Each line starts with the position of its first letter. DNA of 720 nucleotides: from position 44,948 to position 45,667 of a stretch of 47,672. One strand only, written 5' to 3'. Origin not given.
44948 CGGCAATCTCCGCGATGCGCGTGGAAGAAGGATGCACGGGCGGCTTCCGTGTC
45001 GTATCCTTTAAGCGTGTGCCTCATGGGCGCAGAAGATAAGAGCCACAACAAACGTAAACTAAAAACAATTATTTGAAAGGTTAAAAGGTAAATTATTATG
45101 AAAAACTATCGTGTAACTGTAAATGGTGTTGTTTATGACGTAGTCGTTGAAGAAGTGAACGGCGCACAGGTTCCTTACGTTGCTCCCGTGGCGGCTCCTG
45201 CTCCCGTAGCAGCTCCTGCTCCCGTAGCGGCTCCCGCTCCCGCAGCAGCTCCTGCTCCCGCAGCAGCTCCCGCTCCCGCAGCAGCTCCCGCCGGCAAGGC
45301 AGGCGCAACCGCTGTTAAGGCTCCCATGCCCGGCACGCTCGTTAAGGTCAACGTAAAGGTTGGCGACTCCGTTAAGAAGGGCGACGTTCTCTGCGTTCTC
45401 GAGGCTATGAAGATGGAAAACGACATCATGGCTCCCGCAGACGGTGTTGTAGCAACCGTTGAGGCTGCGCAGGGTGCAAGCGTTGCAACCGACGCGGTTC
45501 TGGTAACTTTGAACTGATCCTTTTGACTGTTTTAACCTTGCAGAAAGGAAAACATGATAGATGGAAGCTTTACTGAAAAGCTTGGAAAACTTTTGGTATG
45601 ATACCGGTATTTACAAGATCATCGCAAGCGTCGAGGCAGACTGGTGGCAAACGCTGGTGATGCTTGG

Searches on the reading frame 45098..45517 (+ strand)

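Call 34: search_protein_families(library=pfam, proteins=[window:45098-45517:+], max_evalue=0.001)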
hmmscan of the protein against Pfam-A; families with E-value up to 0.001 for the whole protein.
window:45098-45517:+ (139 aa): 8 families
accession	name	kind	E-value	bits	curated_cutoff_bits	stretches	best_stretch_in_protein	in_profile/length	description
PF00364.28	Biotin_lipoyl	-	1.3e-21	76.7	22.1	1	72-138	2-73/73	Biotin-requiring enzyme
PF13533.13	Biotin_lipoyl_2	-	3.2e-10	40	29.8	1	73-101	3-31/32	Biotin-lipoyl like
PF01597.25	GCV_H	-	4.9e-05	23.7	22.2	1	68-122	20-75/122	Glycine cleavage H-protein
PF16576.10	HlyD_D23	-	7.2e-05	22.6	30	0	72-101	110-139/214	Barrel-sandwich domain of CusB or HlyD membrane-fusion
PF13437.12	HlyD_3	-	0.00028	22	22.2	0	73-102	2-31/106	HlyD family secretion protein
PF05896.17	NQRA_N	-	0.00054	20.6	25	1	75-122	33-79/94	NqrA N-terminal barrel-sandwich hybrid domain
PF13375.12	RnfC_N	-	0.00059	20.3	25.6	0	80-130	40-89/101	RnfC Barrel sandwich hybrid domain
PF16886.11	ATP-synt_ab_Xtn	-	0.00093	19.4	25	0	83-134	13-66/88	ATPsynthase alpha/beta subunit barrel-sandwich domain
